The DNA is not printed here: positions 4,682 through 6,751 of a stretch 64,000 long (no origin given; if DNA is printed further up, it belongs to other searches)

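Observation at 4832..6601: Single ORF fusing a degenerate FtsA-like domain to a degenerate ribulose-phosphate 3-epimerase-like barrel, with no ftsZ downstream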

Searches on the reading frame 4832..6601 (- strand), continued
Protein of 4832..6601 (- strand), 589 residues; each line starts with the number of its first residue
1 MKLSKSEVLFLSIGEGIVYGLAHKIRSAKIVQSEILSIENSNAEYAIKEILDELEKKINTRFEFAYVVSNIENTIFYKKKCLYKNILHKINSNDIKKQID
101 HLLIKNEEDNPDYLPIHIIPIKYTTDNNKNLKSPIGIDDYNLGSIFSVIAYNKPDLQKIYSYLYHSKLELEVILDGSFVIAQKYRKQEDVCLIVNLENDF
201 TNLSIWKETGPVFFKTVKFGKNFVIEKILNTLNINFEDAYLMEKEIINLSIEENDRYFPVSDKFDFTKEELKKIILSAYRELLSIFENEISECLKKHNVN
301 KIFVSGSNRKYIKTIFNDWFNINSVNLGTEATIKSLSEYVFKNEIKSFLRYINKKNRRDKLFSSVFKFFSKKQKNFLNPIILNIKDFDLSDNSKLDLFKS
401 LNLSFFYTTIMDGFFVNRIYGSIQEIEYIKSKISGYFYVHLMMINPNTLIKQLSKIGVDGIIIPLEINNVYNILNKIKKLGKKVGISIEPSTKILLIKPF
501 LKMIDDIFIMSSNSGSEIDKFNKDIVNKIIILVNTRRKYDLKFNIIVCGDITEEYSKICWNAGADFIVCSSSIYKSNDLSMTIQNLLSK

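Call 43: fold_search(model_id=the predicted structure, library=pdb)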
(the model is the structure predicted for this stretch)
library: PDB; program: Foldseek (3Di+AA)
matches with E <= 10: 1841; with E <= 0.001: 870
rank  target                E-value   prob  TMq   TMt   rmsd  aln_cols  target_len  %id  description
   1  1e4g                  9.5e-22  1.00  0.48  0.73   3.6       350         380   16  FtsA (ATP-bound form) from Thermotoga maritima (released 2000-10-18)
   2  3wt0_D                2.2e-21  1.00  0.48  0.71   5.1       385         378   15  Crystal Structure Analysis of Cell Division Protein (released 2015-04-29)
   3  7q6i_B                4.9e-21  1.00  0.50  0.75   4.5       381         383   13  Vibrio maritimus FtsA 1-396 ATP and FtsN 1-29, bent tetramers in double filament arrangement (released 2022-09-21)
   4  7q6f_A                5.2e-21  1.00  0.51  0.75   3.9       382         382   13  Vibrio maritimus FtsA 1-396 ATP, double filament (released 2022-09-21)
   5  3wt0_A                7.9e-21  1.00  0.48  0.72   5.1       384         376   15  Crystal Structure Analysis of Cell Division Protein (released 2015-04-29)
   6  4a2a_B                1.1e-20  1.00  0.47  0.70   4.0       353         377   17  Thermotoga maritima FtsA:FtsZ(336-351) (released 2012-04-25)
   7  3wt0_C                1.6e-20  1.00  0.48  0.72   5.1       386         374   15  Crystal Structure Analysis of Cell Division Protein (released 2015-04-29)
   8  7q6d                  2.1e-20  1.00  0.49  0.73   4.3       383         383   14  E. coli FtsA 1-405 ATP 3 Ni (released 2022-09-21)
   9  7q6g                  2.3e-20  1.00  0.50  0.73   4.8       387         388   14  Xenorhabdus poinarii FtsA 1-396 ADP (released 2022-09-21)
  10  4a2a_A                3.4e-20  1.00  0.47  0.72   4.3       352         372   16  Thermotoga maritima FtsA:FtsZ(336-351) (released 2012-04-25)
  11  7q6i_D                4.1e-20  1.00  0.48  0.76   3.9       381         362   12  Vibrio maritimus FtsA 1-396 ATP and FtsN 1-29, bent tetramers in double filament arrangement (released 2022-09-21)
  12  4a2b                  7.3e-20  1.00  0.46  0.68   4.3       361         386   17  Thermotoga maritima FtsA with ATP gamma S (released 2012-04-25)
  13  1e4f                  8.2e-20  1.00  0.46  0.69   4.3       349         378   16  FtsA (apo form) from Thermotoga maritima (released 2000-10-18)
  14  3wqt_C                1.0e-19  1.00  0.48  0.73   5.0       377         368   14  Staphylococcus aureus FtsA complexed with AMPPNP (released 2014-10-08)
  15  3wqu_B                3.4e-19  1.00  0.46  0.70   5.0       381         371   14  Staphylococcus aureus FtsA complexed with ATP (released 2014-10-08)
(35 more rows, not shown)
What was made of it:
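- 4835..5467 (-): Rpe-like (beta/alpha)8 barrel (residues 379-589), catalytically dead. Foldseek TM 0.89, rmsd 2.1 A (call 43).
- On FtsA: Foldseek TM (target-normalised) is 0.73-0.77 to FtsA structures, better than to PilM (call 43).
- On Ribulose-phosphate 3-epimerase: TM to 2FLI is 0.89 (call 43).
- Closest known: Ribulose-phosphate 3-epimerase. Same: It is a (beta/alpha)8 barrel with TM 0.89 and rmsd 2.1 A (call 43).
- Foldseek TM is 0.73-0.77 to FtsA against 0.5-0.66 to PilM (call 43).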

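Call 44: list_cluster_members(proteins=[P0004, P0005, P0009, P0014, P0016, P0018, P0021, P0023, P0026, P0029])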
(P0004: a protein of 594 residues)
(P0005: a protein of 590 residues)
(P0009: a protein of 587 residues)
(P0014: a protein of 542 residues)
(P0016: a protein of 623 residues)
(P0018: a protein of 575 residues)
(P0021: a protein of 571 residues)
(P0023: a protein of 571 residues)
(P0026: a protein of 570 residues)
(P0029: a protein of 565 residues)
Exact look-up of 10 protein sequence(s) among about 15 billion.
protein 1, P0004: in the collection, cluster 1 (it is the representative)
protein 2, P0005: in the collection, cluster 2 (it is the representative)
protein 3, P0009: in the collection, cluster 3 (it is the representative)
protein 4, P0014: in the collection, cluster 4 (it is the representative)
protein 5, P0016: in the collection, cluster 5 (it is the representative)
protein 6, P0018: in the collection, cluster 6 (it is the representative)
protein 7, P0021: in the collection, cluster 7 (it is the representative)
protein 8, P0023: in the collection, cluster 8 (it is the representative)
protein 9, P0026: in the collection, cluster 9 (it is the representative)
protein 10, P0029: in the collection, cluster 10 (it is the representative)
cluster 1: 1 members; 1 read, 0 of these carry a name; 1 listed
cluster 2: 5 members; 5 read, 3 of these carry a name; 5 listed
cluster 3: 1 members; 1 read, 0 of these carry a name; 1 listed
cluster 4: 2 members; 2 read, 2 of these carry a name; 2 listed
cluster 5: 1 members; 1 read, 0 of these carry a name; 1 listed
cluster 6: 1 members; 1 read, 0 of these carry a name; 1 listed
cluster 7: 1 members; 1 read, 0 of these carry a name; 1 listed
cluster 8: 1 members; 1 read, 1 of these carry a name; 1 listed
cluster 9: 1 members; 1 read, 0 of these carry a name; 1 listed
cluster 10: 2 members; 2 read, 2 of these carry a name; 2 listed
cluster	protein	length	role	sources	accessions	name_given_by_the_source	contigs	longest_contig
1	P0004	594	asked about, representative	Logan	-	-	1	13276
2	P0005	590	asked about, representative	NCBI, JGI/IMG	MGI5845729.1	MAG: ribulose-phosphate 3-epimerase [Alphaproteobacteria bacterium] | ribulose-phosphate 3-epimerase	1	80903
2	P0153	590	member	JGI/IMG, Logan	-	ribulose-phosphate 3-epimerase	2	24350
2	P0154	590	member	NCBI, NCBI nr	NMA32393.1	MAG: ribulose-phosphate 3-epimerase [Alphaproteobacteria bacterium] | ribulose-phosphate 3-epimerase [Alphaproteobacteria bacterium]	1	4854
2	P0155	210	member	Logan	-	-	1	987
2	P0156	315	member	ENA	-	-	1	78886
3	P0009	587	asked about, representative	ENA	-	-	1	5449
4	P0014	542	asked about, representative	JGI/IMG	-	ribulose-phosphate 3-epimerase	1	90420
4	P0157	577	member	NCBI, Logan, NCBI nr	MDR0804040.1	MAG: hypothetical protein LBO08_03055 [Rickettsiales bacterium] | hypothetical protein [Rickettsiales bacterium]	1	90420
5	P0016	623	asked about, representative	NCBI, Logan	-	-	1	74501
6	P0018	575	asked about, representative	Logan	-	-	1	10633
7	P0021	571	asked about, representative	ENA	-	-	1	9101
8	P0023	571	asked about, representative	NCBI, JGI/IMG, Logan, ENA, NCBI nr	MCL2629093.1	MAG: ribulose-phosphate 3-epimerase [Alphaproteobacteria bacterium] | ribulose-phosphate 3-epimerase [Alphaproteobacteria bacterium]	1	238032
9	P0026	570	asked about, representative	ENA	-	-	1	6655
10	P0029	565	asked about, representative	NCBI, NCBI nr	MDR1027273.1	MAG: hypothetical protein LBL46_02555 [Rickettsiales bacterium] | hypothetical protein [Rickettsiales bacterium]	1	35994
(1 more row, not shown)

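Call 45: find_encoding_contigs(protein=P0023, flank=10000, max_places=1)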
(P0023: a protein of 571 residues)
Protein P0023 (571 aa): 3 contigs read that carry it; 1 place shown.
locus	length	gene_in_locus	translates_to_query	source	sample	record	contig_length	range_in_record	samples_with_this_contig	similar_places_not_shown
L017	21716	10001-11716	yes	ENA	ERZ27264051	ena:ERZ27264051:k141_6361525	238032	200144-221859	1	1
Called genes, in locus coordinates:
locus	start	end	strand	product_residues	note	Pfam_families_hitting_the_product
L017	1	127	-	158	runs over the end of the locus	-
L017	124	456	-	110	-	PF00825:Ribonuclease_P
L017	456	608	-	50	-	PF00468:Ribosomal_L34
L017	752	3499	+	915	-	PF00521:DNA_topoisoIV, PF03989:DNA_gyraseA_C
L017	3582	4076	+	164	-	PF05656:DUF805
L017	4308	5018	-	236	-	PF00005:ABC_tran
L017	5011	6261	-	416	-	PF12704:MacB_PCD, PF02687:FtsX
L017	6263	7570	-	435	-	-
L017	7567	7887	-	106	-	-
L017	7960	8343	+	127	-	-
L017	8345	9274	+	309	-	PF00534:Glycos_transf_1 (weak)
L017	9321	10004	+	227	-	PF08478:POTRA_1 (weak), PF03799:FtsQ_DivIB_C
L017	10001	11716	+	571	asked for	PF02491:SHS2_FTSA (weak), PF11104:PilM_2 (weak), PF14450:FtsA, PF00834:Ribul_P_3_epim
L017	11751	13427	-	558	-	PF03485:Arg_tRNA_synt_N, PF00750:tRNA-synt_1d, PF05746:DALR_1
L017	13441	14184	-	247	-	PF01411:tRNA-synt_2c (weak), PF07973:tRNA_SAD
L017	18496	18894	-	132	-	PF02367:TsaE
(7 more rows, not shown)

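Call 46: find_encoding_contigs(protein=P0029, flank=10000, max_places=1)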
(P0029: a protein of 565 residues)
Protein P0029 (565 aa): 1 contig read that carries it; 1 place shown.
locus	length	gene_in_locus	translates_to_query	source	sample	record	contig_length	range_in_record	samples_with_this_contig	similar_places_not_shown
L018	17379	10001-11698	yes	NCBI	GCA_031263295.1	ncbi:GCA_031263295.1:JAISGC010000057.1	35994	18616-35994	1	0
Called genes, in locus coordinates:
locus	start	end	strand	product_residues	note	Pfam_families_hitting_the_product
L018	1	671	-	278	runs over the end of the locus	PF04085:MreC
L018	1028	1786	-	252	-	-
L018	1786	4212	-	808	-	PF27097:VirB4_TrbE_N (faint), PF03135:CagE_TrbE_VirB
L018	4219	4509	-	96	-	-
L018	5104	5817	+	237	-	PF04028:DUF374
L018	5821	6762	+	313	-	PF02606:LpxK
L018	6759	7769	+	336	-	PF03331:LpxC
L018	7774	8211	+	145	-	-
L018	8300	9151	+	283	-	-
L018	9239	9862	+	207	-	-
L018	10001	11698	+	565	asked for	PF00834:Ribul_P_3_epim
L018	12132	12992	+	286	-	-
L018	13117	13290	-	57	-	-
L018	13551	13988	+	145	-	-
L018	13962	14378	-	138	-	PF02367:TsaE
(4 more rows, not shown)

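Call 47: search_protein_families(library=ncbifam, proteins=[P0003, P0004, P0023, P0029, P0018], max_evalue=0.00001)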
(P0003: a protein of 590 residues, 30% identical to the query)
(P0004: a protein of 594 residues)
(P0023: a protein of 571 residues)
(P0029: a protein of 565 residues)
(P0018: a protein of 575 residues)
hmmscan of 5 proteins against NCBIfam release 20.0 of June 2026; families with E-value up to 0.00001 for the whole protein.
P0003 (590 aa): 10 families
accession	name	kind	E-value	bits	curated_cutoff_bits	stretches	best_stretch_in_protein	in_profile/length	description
NF004076.0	PRK05581.1-4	subfamily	6.2e-51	172.8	165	1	381-587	7-215/221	ribulose-phosphate 3-epimerase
TIGR01163.1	rpe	equivalog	3.9e-46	157.1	212.6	1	382-587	3-210/211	ribulose-phosphate 3-epimerase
NF007266.0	PRK09722.1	equivalog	3.3e-39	134.7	271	1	380-572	4-198/230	D-allulose 6-phosphate 3-epimerase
TIGR01174.1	ftsA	equivalog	7.7e-25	87.7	175.85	1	44-340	50-359/371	cell division protein FtsA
NF005944.0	PRK08005.1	equivalog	4.9e-20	71.6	376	1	399-582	22-202/210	ribulose-phosphate 3 epimerase family protein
NF005986.0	PRK08091.1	equivalog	2.8e-16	60.2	264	1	403-581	38-217/229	ribulose-phosphate 3-epimerase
TIGR01175.1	pilM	subfamily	3.1e-09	36.3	133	1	175-323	175-311/348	type IV pilus assembly protein PilM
NF045709.1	Amuc_1101_fam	equivalog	1.4e-08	34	650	0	184-242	177-234/608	Amuc_1101 family PilM-like pilus complex protein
NF010658.0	PRK14057.1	equivalog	5.2e-08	32.7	530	1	406-576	48-226/254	epimerase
NF045943.2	MAG3720_fam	hypoth_equivalog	8.8e-08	31.6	70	1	148-236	162-250/395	MAG3720 family protein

P0004 (594 aa): 12 families
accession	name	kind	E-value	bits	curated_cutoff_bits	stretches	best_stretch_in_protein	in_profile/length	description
NF004076.0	PRK05581.1-4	subfamily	3e-52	177.1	165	1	384-589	6-213/221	ribulose-phosphate 3-epimerase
TIGR01163.1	rpe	equivalog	3.4e-46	157.3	212.6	1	401-591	19-210/211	ribulose-phosphate 3-epimerase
NF007266.0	PRK09722.1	equivalog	7.7e-40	136.8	271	1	385-576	5-198/230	D-allulose 6-phosphate 3-epimerase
TIGR01174.1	ftsA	equivalog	8.5e-22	77.7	175.85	1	46-342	52-357/371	cell division protein FtsA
NF005986.0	PRK08091.1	equivalog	2e-17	63.9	264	1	398-584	29-216/229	ribulose-phosphate 3-epimerase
NF005944.0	PRK08005.1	equivalog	6.4e-16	58.2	376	1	400-586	19-202/210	ribulose-phosphate 3 epimerase family protein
NF045709.1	Amuc_1101_fam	equivalog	2.7e-08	33.1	650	1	181-330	173-316/608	Amuc_1101 family PilM-like pilus complex protein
TIGR03128.2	RuMP_HxlA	equivalog_domain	7.5e-07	29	200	1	455-584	68-194/205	3-hexulose-6-phosphate synthase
NF009833.0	PRK13307.1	equivalog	1.9e-06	27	274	1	458-594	246-378/392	bifunctional 5,6,7,8-tetrahydromethanopterin hydro-lyase/3-hexulose-6-phosphate synthase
TIGR01175.1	pilM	subfamily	2e-06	27.1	133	1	187-329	189-313/348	type IV pilus assembly protein PilM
NF005442.0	PRK07028.1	equivalog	2.1e-06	26.6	593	1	458-585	77-200/430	bifunctional hexulose-6-phosphate synthase/ribonuclease regulator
NF010658.0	PRK14057.1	equivalog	3.7e-06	26.6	530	0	409-580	47-226/254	epimerase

P0023 (571 aa): 10 families
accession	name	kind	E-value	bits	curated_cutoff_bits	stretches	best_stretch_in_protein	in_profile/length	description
NF004076.0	PRK05581.1-4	subfamily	3.5e-52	176.8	165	1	373-566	22-216/221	ribulose-phosphate 3-epimerase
TIGR01163.1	rpe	equivalog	4.6e-46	156.9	212.6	1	375-565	19-210/211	ribulose-phosphate 3-epimerase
NF007266.0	PRK09722.1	equivalog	2.1e-35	122.3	271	1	382-563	28-213/230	D-allulose 6-phosphate 3-epimerase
TIGR01174.1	ftsA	equivalog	1.2e-15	57.5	175.85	1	88-319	92-347/371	cell division protein FtsA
NF005944.0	PRK08005.1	equivalog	9.2e-14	51.2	376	1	377-557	22-199/210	ribulose-phosphate 3 epimerase family protein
NF005986.0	PRK08091.1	equivalog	8e-11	42.3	264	1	381-564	38-222/229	ribulose-phosphate 3-epimerase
NF010658.0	PRK14057.1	equivalog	1.3e-08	34.7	530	1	376-560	40-232/254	epimerase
TIGR01175.1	pilM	subfamily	1.4e-06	27.6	133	1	185-318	189-314/348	type IV pilus assembly protein PilM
NF045709.1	Amuc_1101_fam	equivalog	8.9e-06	24.8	650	0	181-318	175-316/608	Amuc_1101 family PilM-like pilus complex protein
TIGR02529.1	EutJ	subfamily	9.6e-06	25.2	152.1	0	186-317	110-225/239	ethanolamine utilization protein EutJ family protein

P0029 (565 aa): 5 families
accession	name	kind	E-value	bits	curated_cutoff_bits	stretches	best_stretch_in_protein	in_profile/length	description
NF004076.0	PRK05581.1-4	subfamily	1.5e-40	138.8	165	1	351-556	4-210/221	ribulose-phosphate 3-epimerase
TIGR01163.1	rpe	equivalog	1.7e-37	128.8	212.6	1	369-561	18-210/211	ribulose-phosphate 3-epimerase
NF007266.0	PRK09722.1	equivalog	2.9e-28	98.9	271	1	371-546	22-198/230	D-allulose 6-phosphate 3-epimerase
NF005944.0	PRK08005.1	equivalog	5.1e-16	58.5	376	1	372-559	22-205/210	ribulose-phosphate 3 epimerase family protein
NF005986.0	PRK08091.1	equivalog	6.7e-12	45.9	264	1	373-554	35-216/229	ribulose-phosphate 3-epimerase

P0018 (575 aa): 4 families
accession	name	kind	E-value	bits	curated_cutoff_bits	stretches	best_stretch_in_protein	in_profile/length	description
TIGR01174.1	ftsA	equivalog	2.1e-17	63.3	175.85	1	45-333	51-356/371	cell division protein FtsA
NF004076.0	PRK05581.1-4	subfamily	1.4e-12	47.3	165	1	369-569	5-214/221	ribulose-phosphate 3-epimerase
TIGR01163.1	rpe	equivalog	8.2e-08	31.9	212.6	1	376-500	7-134/211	ribulose-phosphate 3-epimerase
TIGR01175.1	pilM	subfamily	5.5e-07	28.9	133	1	175-318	180-308/348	type IV pilus assembly protein PilM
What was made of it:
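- On FtsA: Higher-GC family members also reach only 57-88 bits (call 47).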

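Call 64: find_encoding_contigs(protein=P0022, flank=5000, max_places=2)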
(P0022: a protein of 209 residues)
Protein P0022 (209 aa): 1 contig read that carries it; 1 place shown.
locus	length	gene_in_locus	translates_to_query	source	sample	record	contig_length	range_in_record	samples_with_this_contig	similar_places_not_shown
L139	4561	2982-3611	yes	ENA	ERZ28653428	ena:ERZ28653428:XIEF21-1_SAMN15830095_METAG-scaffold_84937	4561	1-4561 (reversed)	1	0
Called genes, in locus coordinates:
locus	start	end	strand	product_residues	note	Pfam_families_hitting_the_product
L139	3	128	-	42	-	?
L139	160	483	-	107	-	-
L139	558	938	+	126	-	-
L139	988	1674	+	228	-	PF03799:FtsQ_DivIB_C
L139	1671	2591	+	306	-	PF14450:FtsA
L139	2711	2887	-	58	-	-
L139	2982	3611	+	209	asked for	PF00834:Ribul_P_3_epim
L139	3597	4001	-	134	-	PF02367:TsaE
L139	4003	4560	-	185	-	?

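Call 65: find_encoding_contigs(protein=P0011, flank=5000, max_places=2)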
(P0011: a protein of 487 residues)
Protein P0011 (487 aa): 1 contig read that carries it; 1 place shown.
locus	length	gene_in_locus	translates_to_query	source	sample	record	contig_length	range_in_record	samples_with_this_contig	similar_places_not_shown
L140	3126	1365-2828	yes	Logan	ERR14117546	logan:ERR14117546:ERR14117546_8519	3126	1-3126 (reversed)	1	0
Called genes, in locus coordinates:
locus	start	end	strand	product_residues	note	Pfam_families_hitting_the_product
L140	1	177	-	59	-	?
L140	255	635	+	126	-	-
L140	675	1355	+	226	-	PF03799:FtsQ_DivIB_C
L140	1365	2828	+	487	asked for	PF11104:PilM_2 (faint), PF14450:FtsA, PF00834:Ribul_P_3_epim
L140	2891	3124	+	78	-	?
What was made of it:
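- Two database contigs show 'split' genes (calls 64, 65).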
